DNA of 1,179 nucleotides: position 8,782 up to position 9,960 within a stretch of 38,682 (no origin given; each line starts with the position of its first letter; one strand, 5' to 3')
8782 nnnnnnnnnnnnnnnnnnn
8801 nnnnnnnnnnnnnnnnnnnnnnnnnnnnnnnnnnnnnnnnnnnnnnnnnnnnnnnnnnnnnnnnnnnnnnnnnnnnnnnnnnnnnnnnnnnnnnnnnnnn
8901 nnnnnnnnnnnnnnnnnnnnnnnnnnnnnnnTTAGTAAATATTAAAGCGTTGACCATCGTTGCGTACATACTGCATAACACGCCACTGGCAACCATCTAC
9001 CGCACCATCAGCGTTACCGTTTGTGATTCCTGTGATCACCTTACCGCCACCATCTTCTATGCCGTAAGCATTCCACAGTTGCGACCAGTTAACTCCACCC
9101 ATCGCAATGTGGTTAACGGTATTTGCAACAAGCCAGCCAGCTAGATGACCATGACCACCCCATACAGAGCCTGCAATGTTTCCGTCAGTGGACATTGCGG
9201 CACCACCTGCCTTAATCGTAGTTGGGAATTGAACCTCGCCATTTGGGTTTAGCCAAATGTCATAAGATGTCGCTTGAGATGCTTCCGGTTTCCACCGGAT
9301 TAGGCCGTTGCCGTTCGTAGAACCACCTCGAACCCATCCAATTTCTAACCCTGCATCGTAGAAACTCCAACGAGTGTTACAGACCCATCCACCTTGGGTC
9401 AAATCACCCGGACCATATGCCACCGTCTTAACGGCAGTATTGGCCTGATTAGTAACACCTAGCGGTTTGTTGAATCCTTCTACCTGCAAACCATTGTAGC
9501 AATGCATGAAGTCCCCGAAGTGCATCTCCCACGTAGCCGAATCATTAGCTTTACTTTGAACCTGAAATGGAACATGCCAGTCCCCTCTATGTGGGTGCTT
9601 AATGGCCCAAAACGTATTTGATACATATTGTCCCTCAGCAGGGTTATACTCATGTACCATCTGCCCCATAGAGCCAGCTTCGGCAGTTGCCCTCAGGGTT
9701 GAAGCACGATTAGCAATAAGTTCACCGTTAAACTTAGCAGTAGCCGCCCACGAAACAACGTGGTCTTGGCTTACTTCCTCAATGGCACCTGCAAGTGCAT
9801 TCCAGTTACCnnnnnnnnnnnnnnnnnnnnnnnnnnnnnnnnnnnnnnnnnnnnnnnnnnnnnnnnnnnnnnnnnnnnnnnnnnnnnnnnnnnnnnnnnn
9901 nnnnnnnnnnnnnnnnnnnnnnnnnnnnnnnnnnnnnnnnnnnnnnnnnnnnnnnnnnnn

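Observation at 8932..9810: Tail-fibre distal (receptor-binding) half is not T7-like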

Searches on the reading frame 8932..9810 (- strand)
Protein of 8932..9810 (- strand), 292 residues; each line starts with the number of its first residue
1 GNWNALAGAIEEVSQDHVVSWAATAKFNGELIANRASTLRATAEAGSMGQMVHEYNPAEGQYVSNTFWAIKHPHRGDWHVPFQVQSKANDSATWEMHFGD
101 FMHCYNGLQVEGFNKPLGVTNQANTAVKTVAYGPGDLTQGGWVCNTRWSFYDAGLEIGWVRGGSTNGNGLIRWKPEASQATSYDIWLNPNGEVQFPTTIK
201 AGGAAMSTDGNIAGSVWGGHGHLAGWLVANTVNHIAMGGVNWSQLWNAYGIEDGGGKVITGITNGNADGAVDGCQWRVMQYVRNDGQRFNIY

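Call 4: search_protein_families(library=pfam, proteins=[window:8932-9810:-], max_evalue=1)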
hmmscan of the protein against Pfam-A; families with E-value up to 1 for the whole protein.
window:8932-9810:- (292 aa): 1 family
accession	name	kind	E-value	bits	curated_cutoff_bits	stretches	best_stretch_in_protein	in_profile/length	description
PF20744.3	gp37_trimer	-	0.07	13.6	21.7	1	190-220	54-84/95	Tail fibre protein gp37 trimerization region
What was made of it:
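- On T4 gp37 / lambda Stf His-box (GxHxH) fibre tip: PF20744 scores 13.6 bits against a 21.7 cutoff (call 4).
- Pfam gp37_trimer gives a weak hit at the neck (E 0.07, 13.6 bits, call 4). The gp37_trimer score is below the 21.7-bit cutoff (call 4).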

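Call 16: search_solved_structures(query=window:8932-9810:-, max_evalue=10, show_alignments=3)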
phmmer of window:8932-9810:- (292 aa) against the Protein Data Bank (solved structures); distinct sequences matched with E-value up to 10: 6.
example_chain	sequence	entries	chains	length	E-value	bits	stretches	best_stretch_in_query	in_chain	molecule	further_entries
8ju3_A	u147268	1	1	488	7.1e-05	25.5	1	232-284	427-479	Tail fiber protein S,Tail fiber protein S'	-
2wsc_H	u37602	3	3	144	0.072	15.6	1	31-136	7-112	PHOTOSYSTEM I REACTION CENTER SUBUNIT VI, CHLOROPLASTIC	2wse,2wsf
7ew6_H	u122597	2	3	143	0.23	13.9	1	75-137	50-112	Photosystem I reaction center subunit VI, chloroplastic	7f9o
8bcv_H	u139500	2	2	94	0.42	13.1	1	76-137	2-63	Photosystem I reaction center subunit VI | Photosystem I reaction center subunit VI, chloroplastic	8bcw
8wgh_H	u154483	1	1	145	1.3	11.4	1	74-115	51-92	Photosystem I reaction center subunit VI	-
9grx_h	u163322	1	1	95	1.8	11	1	76-136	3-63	Photosystem I reaction center subunit VI, chloroplastic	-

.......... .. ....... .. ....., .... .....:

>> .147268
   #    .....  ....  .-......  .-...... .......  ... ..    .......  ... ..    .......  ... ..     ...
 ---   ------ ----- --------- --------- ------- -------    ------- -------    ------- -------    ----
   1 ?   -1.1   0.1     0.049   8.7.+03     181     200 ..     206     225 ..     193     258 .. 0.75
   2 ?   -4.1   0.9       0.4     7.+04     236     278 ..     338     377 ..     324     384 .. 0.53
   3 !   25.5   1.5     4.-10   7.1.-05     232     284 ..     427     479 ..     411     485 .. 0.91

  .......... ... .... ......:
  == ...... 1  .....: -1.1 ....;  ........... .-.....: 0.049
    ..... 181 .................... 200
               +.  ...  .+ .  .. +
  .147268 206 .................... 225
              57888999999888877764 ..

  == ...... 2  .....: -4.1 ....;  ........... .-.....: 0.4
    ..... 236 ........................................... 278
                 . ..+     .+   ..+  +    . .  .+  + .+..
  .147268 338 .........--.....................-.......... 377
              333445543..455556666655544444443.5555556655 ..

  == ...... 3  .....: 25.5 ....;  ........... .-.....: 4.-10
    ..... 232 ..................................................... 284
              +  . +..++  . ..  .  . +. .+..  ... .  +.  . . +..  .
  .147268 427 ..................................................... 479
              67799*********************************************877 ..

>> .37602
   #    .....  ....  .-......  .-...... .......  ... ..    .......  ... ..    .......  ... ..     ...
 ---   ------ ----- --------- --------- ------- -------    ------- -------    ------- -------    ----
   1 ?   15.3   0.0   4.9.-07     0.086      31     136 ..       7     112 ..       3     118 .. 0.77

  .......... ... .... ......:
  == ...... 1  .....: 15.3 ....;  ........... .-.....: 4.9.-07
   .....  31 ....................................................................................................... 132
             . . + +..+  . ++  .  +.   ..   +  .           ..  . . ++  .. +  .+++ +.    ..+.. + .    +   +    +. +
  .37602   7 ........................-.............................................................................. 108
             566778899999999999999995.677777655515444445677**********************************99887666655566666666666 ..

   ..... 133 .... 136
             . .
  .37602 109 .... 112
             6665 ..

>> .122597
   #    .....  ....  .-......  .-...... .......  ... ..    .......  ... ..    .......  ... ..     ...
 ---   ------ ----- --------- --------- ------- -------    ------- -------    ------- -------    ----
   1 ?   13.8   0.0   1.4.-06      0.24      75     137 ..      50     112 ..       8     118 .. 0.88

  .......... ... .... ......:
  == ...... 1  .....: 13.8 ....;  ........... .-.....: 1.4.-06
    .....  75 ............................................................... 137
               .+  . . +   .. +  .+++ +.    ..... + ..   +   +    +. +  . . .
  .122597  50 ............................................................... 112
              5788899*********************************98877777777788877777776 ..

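Call 17: search_protein_families(library=phrogs, proteins=[window:8932-9720:-], max_evalue=0.1)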
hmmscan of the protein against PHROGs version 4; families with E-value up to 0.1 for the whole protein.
window:8932-9720:- (262 aa): 2 families
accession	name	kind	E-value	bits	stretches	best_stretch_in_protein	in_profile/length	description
phrog_5454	-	tail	3.9e-13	49.1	1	143-254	1109-1220/1229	tail fiber protein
phrog_33642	-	tail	0.057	12.8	1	170-249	559-638/675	tail fiber assembly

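Call 20: search_dna_similar(query=window:8932-9717:-, collection=phages, mode=protein, max_rows=40, max_evalue=0.001)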
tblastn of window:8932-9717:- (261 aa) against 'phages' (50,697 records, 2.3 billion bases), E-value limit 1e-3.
Records with a match: 27; places in all: 28; records where one place covers at least 80% of the query: 2.
Best place of each record, by identity: 60-80% 15; <60% 12.
By first word of the organism name: Escherichia 5; Serratia 5; Salmonella 4; Leclercia 3; Shigella 3; Kluyvera 2; Aeromonas 2; Cedecea 1; Erwinia 1; Pectobacterium 1.
By host as written in the record: Escherichia coli 4; Serratia marcescens 4; Leclercia adecarboxylata P10164 3; Shigella sp. 3; - 2; Cedecea davisae 1; Escherichia coli K-12 1; Serratia marcescens PNR349 1; and 8 more.
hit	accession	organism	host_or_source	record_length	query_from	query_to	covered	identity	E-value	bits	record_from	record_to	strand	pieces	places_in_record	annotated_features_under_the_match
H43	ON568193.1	Cedecea phage Yanou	Cedecea davisae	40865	4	261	99%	76.4%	2e-132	417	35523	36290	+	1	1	tail fiber protein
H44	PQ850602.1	Escherichia phage EmilieLinder_Bas103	Escherichia coli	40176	4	261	99%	74.4%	2e-130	412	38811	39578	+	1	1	tail fiber protein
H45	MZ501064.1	Escherichia phage ErnstBeyeler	Escherichia coli K-12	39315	1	196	75%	73.7%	3e-94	308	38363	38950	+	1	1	tail fiber protein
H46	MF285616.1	Leclercia phage 10164-302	Leclercia adecarboxylata P10164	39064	171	261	35%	70.3%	4e-26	112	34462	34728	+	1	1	tail fiber protein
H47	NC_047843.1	Leclercia phage 10164-302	Leclercia adecarboxylata P10164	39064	171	261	35%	70.3%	4e-26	112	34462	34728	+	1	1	tail fiber protein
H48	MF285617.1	Leclercia phage 10164RH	Leclercia adecarboxylata P10164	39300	171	261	35%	70.3%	4e-26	112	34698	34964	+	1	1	tail fiber protein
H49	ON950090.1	Serratia phage Seera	Serratia marcescens PNR349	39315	171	261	35%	70.3%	4e-25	109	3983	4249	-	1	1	hypothetical protein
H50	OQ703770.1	Escherichia phage PGX1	Escherichia coli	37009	167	261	36%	67.4%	6e-31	126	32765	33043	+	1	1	tail fiber protein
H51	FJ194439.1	Kluyvera phage Kvp1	-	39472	159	261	39%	61.5%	7e-27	114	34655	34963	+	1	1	17: tail fiber protein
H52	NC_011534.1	Kluyvera phage Kvp1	Kluyvera cryocrescens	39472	159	261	39%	61.5%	7e-27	114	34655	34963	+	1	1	17: tail fiber protein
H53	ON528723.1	Shigella phage ESh10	Shigella sp.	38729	171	261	35%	69.2%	1e-25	111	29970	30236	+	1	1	non-contractile tail fiber protein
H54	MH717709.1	Escherichia phage LL2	Escherichia coli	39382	171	261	35%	69.2%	2e-24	107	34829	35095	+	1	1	tail fiber protein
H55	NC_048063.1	Escherichia phage LL2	Escherichia coli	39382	171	261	35%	69.2%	2e-24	107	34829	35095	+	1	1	tail fiber protein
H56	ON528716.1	Shigella phage ESh2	Shigella sp.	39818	172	261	34%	70.0%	1e-30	125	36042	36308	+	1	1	none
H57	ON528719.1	Shigella phage ESh6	Shigella sp.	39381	172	261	34%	66.7%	4e-29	120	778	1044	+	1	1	similar to non-contractile tail fiber protein; ...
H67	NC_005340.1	Salmonella phage PSP3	Salmonella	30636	157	254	38%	34.9%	4e-4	47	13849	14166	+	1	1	tail fiber protein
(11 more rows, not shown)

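Call 21: get_annotated_region(hit=H52, flank=2000)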
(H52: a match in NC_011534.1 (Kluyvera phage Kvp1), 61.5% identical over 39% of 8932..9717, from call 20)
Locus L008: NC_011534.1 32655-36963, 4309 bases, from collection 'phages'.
description: Kluyvera phage Kvp1, complete genome.
organism: Kluyvera phage Kvp1 (NCBI taxid 47049)
taxonomy: Viruses; Duplodnaviria; Heunggongvirae; Uroviricota; Caudoviricetes; Autographiviridae; Studiervirinae; Berlinvirus; Berlinvirus Kvp1
host: Kluyvera cryocrescens; source: -; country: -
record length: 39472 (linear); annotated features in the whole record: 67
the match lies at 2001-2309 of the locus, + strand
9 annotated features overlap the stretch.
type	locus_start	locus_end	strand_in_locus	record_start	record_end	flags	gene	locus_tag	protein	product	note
CDS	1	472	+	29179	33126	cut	16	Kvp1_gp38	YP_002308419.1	internal virion protein with endolysin domain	142837 Da; Approximately 3 copies of the internal virion protein D encoded by phage T7 gene 16 (gp16) are part of the ...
regulatory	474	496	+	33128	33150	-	-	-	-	promoter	Kvp1 promoter phi17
CDS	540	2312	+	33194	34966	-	17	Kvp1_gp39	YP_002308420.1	tail fiber protein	60294 Da; similar to NP_042005.1 tail fiber protein [Enterobacteria phage T7]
CDS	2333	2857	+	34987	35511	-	17.2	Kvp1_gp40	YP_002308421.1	tail fiber assembly protein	similar to YP_516201.1 putative phage tail fiber assembly protein [Sodalis phage phiSG1] and NP_878218.1 gpG ...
CDS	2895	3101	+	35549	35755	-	17.5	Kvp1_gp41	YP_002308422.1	holin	Type II holins have two putative transmembrane domains and are thought to allow endolysins access to the cell wall at ...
CDS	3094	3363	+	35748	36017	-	18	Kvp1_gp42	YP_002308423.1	terminase small subunit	involved in the packaging of genome monomers into a procapsid using head-to-tail concatemers of genomes. other names: ...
CDS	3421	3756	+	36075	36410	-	18.2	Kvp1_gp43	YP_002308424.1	endonuclease VII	similar to NP_072072.1 putative 13.5 protein [Yersinia phage phiYeO3-12] and NP_039723.1 predicted 18.9 kDa protein ...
CDS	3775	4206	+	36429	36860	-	18.5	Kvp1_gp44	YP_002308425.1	Rz-like spanin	analog of phage lambda protein Rz, a cell lysis protein. Rz and gp18.5 share distant sequence similarity, similar ...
CDS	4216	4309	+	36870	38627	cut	19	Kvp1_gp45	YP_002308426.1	terminase large subunit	similar to YP_919024.1 DNA packaging protein B [Yersinia phage Berlin]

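Call 22: get_annotated_region(hit=H45, flank=2000)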
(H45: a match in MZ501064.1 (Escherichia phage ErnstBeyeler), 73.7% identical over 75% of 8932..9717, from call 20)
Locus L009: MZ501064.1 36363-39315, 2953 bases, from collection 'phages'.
description: Escherichia phage ErnstBeyeler, complete genome.
organism: Escherichia phage ErnstBeyeler (NCBI taxid 2852038)
taxonomy: Viruses; Duplodnaviria; Heunggongvirae; Uroviricota; Caudoviricetes; Autographiviridae; Studiervirinae; Berlinvirus
host: Escherichia coli K-12; source: sewage plant inflow; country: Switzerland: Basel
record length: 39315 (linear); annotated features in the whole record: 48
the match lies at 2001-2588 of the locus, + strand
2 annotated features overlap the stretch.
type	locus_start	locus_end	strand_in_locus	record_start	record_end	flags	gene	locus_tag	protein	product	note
CDS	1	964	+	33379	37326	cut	-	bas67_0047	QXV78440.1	DNA injection protein C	-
CDS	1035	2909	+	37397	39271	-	-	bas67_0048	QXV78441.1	tail fiber protein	-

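Call 23: get_annotated_region(hit=H47, flank=2000)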
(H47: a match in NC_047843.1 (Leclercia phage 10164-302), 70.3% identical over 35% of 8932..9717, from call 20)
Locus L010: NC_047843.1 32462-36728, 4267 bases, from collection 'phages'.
description: Leclercia phage 10164-302, complete genome.
organism: Leclercia phage 10164-302 (NCBI taxid 2024248)
taxonomy: Viruses; Duplodnaviria; Heunggongvirae; Uroviricota; Caudoviricetes; Autographiviridae; Studiervirinae; Teetrevirus; Teetrevirus tv10164302
host: Leclercia adecarboxylata P10164; source: -; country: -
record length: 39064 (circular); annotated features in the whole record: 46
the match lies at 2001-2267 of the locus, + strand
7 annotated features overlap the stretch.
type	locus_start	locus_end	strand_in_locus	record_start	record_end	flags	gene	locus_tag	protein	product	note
CDS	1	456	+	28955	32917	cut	-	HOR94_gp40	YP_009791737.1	internal virion protein with endolysin domain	gp16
CDS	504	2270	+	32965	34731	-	-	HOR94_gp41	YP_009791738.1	tail fiber protein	-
CDS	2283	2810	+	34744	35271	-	-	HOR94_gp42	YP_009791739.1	tail fiber assembly protein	-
CDS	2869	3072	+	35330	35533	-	-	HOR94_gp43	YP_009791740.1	holin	-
CDS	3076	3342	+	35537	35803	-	-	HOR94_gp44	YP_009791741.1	terminase small subunit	gp18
CDS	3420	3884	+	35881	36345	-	-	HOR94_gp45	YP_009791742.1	Rz-like spanin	gp18.5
CDS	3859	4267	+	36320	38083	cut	-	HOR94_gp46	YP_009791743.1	terminase large subunit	gp19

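Call 24: get_annotated_region(hit=H67, flank=2000)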
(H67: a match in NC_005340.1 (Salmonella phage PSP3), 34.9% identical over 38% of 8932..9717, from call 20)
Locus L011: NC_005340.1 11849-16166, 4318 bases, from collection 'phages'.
description: Enterobacteria phage PsP3, complete genome.
organism: Salmonella phage PSP3 (NCBI taxid 2907836)
taxonomy: Viruses; Duplodnaviria; Heunggongvirae; Uroviricota; Caudoviricetes; Peduoviridae; Eganvirus; Eganvirus PsP3
host: Salmonella; source: -; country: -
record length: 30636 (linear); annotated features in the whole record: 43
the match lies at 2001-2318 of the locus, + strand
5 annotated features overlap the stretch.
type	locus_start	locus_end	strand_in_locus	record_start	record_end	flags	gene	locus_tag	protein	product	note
CDS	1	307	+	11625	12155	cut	-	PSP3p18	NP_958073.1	tail protein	similar to P2 I; putative tail protein; orf18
CDS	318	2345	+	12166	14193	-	-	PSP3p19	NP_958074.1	tail fiber protein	similar to P2 H; putative tail fiber protein; orf19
CDS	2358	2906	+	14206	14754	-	-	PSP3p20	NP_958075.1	tail fiber assembly protein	similar to P2 G; putative tail fiber assembly protein; orf20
CDS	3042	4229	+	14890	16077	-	FI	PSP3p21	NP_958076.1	tail sheath protein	FI; structural capsid protein; bacteriophage P2-like virions include a head and a tail; the tail is composed of a inner ...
CDS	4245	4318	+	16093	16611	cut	FII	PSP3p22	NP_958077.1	head closure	FII; structural capsid protein; bacteriophage P2-like virions include a head and a tail; the tail is composed of a ...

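Call 31: find_homologous_proteins(query=window:8932-9717:-, max_evalue=0.001)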
Query window:8932-9717:- (261 aa): 2 proteins with E <= 0.001 among 349 candidates.
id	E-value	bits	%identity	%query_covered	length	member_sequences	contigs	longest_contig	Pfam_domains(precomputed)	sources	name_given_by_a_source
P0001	8.7e-141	486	84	94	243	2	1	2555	-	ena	-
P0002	4.1e-24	104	62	34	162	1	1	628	-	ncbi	ncbi:hypothetical protein ACVMMT_23685, partial [Salmonella enterica]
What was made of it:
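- Tried and rejected: Word-indexed protein search: with the single sequence it found only 2 hits (call 31).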

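Call 34: find_encoding_contigs(protein=P0001, flank=3000, max_places=3)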
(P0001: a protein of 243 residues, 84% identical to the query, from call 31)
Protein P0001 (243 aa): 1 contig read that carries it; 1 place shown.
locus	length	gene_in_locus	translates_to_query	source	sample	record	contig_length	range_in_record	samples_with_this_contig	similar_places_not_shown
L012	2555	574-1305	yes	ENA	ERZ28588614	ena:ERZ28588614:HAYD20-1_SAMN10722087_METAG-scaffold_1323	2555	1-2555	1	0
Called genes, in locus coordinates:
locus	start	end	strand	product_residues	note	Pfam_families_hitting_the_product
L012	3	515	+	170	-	?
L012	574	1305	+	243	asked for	-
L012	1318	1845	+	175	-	PF02413:Caudo_TAP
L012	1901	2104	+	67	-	PF10746:Phage_holin_2_2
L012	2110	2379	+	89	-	PF11123:DNA_Packaging_2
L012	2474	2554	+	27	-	?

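Call 38: predict_structure(protein=window:8932-9750:-)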
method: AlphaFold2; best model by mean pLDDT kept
length: 272 residues; sequences in the alignment: 1
mean_pLDDT: 34.3   pTM: 0.21
mean pLDDT of the five models: 34.3, 31.4, 27.7, 25.9, 25.7
residues with pLDDT >= 90: 0; 70-90: 6; 50-70: 26; < 50: 240
segments of 3 or more residues with pLDDT < 50: 1-220, 228-230, 241-256
pLDDT, mean of each block of 10 residues (from residue 1): 24 26 32 35 36 33 29 26 28 24 25 27 30 29 29 32 34 33 27 26 29 35 52 59 43 48 71 61
secondary structure, 60 per line:
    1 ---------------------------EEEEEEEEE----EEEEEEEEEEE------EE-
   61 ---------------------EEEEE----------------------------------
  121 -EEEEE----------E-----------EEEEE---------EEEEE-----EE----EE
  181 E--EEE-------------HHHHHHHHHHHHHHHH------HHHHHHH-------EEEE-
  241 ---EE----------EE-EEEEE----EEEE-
elements in order: E28-36 E41-51 E82-86 E122-126 E149-153 E163-167 E179-181 E184-186 H200-215 H222-228 E236-239 E259-263 E268-271
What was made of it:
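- Tried and rejected: Single-sequence AlphaFold2: the distal half gave an unusable model (mean pLDDT 34, call 38).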

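Call 39: search_protein_representatives(protein=window:8932-9717:-)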
Query: 261 residues. Proteins with E-value up to 0.001 (for the whole library): 34; up to 1e-10: 8; up to 1e-30: 2. The best 34 are listed.
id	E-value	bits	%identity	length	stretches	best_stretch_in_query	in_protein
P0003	1.1e-125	435.1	73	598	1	4-261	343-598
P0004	1.4e-32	129.6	74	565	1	170-261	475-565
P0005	1.7e-20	89.9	52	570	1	168-261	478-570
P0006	1.8e-14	70.2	33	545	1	33-261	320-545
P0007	1.9e-14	70.1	45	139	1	155-250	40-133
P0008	2.6e-13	66.4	39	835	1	126-255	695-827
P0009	4.6e-13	65.6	42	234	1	153-250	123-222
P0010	1.1e-12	64.3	36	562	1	92-256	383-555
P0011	1.9e-10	57.0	43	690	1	154-249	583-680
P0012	3.3e-10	56.2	38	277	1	154-250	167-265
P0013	1.4e-09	54.1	37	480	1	154-250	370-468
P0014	1.8e-08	50.5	38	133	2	194-253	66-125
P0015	1.9e-07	47.1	37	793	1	160-261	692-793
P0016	2.3e-07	46.8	34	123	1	162-249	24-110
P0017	4.5e-07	45.9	39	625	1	157-247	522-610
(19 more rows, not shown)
